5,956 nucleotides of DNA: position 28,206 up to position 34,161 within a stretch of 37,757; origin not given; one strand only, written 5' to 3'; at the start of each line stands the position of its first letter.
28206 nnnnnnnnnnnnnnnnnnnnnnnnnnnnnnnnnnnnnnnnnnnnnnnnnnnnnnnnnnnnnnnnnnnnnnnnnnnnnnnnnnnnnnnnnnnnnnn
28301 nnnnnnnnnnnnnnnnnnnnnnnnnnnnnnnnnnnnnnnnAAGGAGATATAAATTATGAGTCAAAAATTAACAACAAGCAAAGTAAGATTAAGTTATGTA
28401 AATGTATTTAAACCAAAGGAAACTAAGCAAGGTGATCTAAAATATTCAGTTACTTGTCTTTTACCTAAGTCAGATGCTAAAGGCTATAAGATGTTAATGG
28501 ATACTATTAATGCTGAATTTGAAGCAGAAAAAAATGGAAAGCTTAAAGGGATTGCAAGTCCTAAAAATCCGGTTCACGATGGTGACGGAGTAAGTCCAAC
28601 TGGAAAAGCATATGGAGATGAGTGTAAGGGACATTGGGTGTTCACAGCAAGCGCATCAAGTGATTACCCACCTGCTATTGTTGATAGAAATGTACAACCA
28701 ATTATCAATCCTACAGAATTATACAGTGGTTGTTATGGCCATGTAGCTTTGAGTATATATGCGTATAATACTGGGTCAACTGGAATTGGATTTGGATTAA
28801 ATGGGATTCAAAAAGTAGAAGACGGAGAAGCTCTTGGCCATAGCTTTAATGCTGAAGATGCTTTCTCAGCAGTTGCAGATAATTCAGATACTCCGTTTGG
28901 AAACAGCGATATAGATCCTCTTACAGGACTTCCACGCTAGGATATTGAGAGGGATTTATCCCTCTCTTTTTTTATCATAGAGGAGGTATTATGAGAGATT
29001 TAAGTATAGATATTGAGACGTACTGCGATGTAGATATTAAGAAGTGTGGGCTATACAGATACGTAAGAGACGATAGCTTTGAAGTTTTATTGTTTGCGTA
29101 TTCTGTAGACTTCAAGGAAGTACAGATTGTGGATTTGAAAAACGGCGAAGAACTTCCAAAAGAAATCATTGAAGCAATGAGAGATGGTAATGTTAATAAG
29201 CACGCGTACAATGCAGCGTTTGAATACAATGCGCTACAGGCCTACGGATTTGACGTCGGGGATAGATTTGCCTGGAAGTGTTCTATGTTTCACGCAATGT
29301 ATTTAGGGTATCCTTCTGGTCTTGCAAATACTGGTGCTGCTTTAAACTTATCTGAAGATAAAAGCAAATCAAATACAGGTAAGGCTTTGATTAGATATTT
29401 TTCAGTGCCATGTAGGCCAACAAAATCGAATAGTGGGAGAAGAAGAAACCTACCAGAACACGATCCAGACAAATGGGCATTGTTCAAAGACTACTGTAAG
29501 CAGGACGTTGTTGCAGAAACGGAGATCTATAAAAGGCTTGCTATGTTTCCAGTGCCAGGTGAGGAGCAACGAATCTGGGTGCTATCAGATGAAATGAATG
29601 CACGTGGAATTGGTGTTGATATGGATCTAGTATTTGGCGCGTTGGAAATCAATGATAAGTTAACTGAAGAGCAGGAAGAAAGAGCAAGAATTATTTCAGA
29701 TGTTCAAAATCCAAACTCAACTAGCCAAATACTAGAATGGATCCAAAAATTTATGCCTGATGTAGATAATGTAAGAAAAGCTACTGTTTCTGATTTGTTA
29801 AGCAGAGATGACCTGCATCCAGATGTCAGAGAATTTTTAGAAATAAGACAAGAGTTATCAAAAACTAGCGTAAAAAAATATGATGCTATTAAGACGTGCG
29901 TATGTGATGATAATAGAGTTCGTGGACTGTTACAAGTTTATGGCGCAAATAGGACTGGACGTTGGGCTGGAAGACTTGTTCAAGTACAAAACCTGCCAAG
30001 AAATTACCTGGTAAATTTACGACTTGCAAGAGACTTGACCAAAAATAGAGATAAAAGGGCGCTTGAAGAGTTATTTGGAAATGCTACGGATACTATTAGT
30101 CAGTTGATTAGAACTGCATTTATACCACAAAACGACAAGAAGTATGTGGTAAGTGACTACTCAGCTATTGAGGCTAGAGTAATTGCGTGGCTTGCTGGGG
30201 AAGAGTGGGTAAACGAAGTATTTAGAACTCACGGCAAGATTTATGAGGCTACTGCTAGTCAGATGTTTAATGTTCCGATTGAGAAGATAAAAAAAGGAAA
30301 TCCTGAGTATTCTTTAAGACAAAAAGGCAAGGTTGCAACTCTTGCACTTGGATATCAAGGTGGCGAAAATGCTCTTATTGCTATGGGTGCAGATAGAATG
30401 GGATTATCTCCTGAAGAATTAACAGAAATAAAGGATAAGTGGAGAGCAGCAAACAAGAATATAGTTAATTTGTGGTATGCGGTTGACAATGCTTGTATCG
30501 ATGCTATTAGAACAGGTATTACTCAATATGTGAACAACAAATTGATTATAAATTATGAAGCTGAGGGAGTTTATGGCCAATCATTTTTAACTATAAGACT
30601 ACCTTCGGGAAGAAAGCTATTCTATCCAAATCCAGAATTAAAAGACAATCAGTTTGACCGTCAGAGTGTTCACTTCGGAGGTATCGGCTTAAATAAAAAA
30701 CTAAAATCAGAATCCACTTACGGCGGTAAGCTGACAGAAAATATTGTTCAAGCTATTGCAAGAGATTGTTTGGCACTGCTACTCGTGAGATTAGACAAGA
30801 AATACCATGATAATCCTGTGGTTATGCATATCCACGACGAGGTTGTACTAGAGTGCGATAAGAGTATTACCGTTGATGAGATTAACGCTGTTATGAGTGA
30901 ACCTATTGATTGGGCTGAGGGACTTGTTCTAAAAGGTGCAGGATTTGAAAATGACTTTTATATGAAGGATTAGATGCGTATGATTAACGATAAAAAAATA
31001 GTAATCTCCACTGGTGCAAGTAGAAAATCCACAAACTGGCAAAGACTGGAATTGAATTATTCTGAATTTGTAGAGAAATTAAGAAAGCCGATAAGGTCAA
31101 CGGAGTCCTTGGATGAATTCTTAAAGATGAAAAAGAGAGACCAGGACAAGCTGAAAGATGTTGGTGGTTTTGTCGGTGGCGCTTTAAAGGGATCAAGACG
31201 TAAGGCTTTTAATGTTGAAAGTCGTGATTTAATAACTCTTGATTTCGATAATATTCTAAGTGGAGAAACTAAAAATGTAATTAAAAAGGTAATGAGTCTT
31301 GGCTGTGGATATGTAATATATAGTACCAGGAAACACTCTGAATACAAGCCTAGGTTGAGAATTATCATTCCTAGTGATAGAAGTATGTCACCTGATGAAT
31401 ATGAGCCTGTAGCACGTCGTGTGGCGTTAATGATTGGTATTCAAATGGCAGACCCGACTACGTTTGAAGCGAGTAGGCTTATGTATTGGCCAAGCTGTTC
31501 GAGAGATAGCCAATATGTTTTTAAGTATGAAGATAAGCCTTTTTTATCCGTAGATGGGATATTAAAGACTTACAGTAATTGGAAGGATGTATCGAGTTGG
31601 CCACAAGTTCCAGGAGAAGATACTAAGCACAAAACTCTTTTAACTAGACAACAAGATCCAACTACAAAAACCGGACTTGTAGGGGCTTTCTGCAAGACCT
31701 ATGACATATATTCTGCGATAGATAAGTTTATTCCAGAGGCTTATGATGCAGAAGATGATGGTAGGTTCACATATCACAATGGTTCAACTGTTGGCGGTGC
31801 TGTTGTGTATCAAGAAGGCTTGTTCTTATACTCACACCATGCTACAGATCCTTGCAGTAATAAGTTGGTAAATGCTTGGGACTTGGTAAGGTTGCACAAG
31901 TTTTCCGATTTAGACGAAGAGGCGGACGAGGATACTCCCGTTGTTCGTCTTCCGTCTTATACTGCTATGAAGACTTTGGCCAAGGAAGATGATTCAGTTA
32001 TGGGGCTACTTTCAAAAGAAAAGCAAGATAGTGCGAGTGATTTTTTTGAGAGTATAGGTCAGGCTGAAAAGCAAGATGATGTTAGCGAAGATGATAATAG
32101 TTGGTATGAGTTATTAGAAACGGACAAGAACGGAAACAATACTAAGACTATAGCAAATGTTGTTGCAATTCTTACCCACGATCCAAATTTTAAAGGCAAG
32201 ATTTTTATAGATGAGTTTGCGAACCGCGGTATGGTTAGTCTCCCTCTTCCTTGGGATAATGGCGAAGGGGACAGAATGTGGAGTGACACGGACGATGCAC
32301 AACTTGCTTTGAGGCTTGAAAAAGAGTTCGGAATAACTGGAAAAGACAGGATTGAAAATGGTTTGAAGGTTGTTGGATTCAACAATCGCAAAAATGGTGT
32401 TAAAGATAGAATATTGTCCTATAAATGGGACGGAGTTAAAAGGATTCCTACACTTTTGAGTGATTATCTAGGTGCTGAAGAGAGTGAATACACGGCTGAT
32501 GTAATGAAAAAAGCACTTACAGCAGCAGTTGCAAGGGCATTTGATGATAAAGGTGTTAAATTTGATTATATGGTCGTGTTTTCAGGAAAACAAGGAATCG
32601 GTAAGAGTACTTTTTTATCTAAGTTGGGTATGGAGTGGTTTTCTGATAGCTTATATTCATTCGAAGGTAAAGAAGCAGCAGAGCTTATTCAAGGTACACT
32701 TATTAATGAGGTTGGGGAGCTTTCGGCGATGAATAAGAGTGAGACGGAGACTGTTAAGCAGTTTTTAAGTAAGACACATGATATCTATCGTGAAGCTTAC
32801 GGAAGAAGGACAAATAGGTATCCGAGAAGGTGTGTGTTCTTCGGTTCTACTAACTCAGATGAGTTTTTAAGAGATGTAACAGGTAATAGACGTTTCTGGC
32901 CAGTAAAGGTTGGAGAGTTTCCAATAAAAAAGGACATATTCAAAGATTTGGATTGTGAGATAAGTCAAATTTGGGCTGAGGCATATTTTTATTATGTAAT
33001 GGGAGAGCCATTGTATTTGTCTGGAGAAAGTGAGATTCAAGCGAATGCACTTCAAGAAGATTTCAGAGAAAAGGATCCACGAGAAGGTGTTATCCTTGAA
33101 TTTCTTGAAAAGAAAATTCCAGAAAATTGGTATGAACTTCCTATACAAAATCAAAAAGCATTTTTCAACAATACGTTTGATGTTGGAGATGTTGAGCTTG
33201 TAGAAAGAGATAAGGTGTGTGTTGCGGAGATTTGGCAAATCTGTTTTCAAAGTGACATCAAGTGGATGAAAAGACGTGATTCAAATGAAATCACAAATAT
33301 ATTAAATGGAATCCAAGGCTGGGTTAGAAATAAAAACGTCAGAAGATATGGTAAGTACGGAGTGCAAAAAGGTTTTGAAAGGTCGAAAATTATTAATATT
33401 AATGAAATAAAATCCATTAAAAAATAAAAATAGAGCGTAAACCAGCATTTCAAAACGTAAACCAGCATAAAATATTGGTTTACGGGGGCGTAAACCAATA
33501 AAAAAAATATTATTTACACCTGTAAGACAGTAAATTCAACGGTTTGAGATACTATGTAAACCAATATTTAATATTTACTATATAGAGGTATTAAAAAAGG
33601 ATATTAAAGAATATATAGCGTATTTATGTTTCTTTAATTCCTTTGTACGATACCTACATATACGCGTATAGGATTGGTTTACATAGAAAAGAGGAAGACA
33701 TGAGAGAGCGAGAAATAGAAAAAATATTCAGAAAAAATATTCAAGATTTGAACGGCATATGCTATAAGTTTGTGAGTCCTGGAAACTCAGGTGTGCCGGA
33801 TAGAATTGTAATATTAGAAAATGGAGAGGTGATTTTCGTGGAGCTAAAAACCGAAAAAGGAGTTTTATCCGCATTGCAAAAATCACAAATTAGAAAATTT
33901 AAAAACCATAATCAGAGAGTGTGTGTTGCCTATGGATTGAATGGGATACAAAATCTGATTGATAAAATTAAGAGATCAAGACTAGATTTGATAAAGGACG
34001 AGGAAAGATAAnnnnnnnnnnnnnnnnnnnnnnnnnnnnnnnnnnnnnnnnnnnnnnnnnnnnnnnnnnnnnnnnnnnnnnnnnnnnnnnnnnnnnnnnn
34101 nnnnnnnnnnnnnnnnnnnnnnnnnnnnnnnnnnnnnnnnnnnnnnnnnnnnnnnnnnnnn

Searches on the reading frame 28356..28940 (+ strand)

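Call 48: search_protein_families(library=pfam, proteins=[window:28356-28940:+], max_evalue=0.001)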
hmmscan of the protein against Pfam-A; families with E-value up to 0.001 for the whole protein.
window:28356-28940:+ (194 aa): 1 family
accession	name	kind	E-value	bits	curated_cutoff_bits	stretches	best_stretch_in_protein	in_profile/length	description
PF10991.15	Enc34_ssDNA-bd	-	2.9e-54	183.9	26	1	4-178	2-174/176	Enterobacter phage Enc34, ssDNA-binding protein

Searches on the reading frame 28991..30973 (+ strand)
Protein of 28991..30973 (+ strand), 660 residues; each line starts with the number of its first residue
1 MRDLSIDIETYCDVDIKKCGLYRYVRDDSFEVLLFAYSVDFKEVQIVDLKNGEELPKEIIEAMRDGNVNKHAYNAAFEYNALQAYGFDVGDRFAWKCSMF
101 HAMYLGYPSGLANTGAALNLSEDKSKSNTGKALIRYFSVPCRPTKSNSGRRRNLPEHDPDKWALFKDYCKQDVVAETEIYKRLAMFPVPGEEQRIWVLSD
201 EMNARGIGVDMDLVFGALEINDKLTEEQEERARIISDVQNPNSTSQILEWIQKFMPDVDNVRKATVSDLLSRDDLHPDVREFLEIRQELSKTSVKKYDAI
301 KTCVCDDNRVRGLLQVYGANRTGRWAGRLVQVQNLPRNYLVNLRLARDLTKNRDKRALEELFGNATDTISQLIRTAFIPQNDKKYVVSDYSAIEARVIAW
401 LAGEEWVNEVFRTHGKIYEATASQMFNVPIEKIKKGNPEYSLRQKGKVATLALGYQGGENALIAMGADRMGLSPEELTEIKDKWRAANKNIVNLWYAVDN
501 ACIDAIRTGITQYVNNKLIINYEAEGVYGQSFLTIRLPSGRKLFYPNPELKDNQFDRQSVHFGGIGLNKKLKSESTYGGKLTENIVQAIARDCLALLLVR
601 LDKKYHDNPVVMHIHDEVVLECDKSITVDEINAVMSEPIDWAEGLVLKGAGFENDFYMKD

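Call 48: search_protein_families(library=pfam, proteins=[window:28991-30973:+], max_evalue=0.001)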
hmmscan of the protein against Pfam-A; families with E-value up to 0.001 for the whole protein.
window:28991-30973:+ (660 aa): 1 family
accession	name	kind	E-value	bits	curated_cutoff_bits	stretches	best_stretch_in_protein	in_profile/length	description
PF00476.26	DNA_pol_A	-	9.9e-24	84.4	34.3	1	219-638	10-356/381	DNA polymerase family A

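Call 65: search_dna_similar(query=window:28991-30973:+, collection=phages, mode=protein, max_evalue=1e-20, max_rows=15)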
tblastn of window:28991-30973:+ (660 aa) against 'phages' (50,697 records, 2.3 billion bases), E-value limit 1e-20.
Records with a match: 1644; places in all: 1648; records where one place covers at least 80% of the query: 1304.
Best place of each record, by identity: <60% 1644.
By first word of the organism name: Salmonella 447; Escherichia 257; Streptococcus 130; Bacteroides 105; Staphylococcus 84; Vibrio 47; Xanthomonas 41; Klebsiella 29; Paenibacillus 24; Phocaeicola 24; and 98 more.
By host as written in the record: Escherichia coli 138; - 116; Salmonella enterica 73; Salmonella enterica subsp. enterica serovar Typhimurium 73; Salmonella enterica subsp. enterica serovar Enteritidis 58; Salmonella sp. 48; Vibrio lentus 34; Staphylococcus aureus 32; and 555 more.
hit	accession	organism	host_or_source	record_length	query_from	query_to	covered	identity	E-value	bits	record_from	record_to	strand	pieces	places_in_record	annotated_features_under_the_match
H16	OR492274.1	Fusobacterium phage phiPaco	Fusobacterium necrophorum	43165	1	660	100%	55.0%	0e+0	737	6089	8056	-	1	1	DNA polymerase | hypothetical protein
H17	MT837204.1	Bacteriophage sp.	human fecal samples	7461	1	660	100%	53.5%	0e+0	690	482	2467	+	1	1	record has no annotation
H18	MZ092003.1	Paenibacillus phage Pd_22F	Paenibacillus dendritiformis PB22F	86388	2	660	100%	52.7%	0e+0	686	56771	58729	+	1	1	DNA polymerase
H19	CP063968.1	Clostridium phage CWou-2020b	Clostridium botulinum BKT2873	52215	4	660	100%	50.3%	0e+0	631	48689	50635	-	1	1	DNA polymerase | hypothetical protein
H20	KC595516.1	Brevibacillus phage Emery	Brevibacillus laterosporus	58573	4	660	100%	49.9%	0e+0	622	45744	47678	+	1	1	DNA-directed DNA polymerase, family A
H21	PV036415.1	Blautia phage NatCom_2932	Blautia sp.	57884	2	660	100%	48.9%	0e+0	603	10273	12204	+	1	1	DNA polymerase | hypothetical protein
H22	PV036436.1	Faecalimonas phage NatCom_26447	Faecalimonas sp.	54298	2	660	100%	48.9%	0e+0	603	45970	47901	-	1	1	DNA polymerase | hypothetical protein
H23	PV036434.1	Blautia phage NatCom_24097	Blautia sp.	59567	2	660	100%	48.9%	0e+0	600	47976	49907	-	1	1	DNA polymerase | hypothetical protein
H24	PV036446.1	Faecalimonas phage NatCom_33527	Faecalimonas sp.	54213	2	660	100%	48.8%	0e+0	599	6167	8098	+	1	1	DNA polymerase | hypothetical protein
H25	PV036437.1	Blautia phage NatCom_27009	Blautia sp.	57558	2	660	100%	48.6%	0e+0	598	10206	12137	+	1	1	DNA polymerase | hypothetical protein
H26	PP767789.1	Clostridioides phage phiCDKH02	Clostridioides difficile CD500-12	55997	1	660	100%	48.3%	0e+0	600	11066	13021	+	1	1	DNA polymerase | DUF2815 family protein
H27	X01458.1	Bacillus phage SPO2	-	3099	1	660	100%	48.2%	0e+0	606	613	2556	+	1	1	unnamed protein product; SP02 DNA polymerase (aa 1-648) | unnamed protein product; ORF1 (aa 1-86)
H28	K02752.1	Bacillus phage SPO2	-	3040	1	660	100%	48.2%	0e+0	606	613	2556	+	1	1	DNA polymerase (gene L; ttg start codon)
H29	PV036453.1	Syntrophomonadaceae phage IMGVR 15540650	Syntrophomonadaceae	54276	1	660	100%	47.9%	0e+0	587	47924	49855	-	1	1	hypothetical protein (x2)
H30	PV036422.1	Agathobacter phage NatCom_13861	Agathobacter sp.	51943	1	660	100%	47.7%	0e+0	593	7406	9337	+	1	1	DNA polymerase | hypothetical protein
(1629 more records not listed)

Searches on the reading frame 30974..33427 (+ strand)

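Call 48: search_protein_families(library=pfam, proteins=[window:30974-33427:+], max_evalue=0.001)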
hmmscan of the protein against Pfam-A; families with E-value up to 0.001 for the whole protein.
window:30974-33427:+ (817 aa): 2 families
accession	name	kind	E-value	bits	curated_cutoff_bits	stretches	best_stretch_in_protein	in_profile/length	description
PF05272.17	VapE-like_dom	-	2.1e-76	256.6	25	1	482-698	3-216/217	Virulence-associated protein E-like domain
PF19263.5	DUF5906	-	6.4e-08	33.7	27.6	1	537-640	2-114/114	Family of unknown function (DUF5906)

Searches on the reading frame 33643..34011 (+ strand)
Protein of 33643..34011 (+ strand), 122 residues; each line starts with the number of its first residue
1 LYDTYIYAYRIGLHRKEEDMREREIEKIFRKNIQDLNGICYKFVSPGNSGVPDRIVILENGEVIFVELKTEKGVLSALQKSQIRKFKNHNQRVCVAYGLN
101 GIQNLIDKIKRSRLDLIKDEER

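Call 48: search_protein_families(library=pfam, proteins=[window:33643-34011:+], max_evalue=0.001)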
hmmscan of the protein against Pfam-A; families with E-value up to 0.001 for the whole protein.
window:33643-34011:+ (122 aa): 1 family
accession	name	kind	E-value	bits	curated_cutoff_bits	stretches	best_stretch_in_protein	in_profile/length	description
PF08774.17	VRR_NUC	-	1.6e-08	35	23.8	1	45-98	58-114/116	VRR-NUC domain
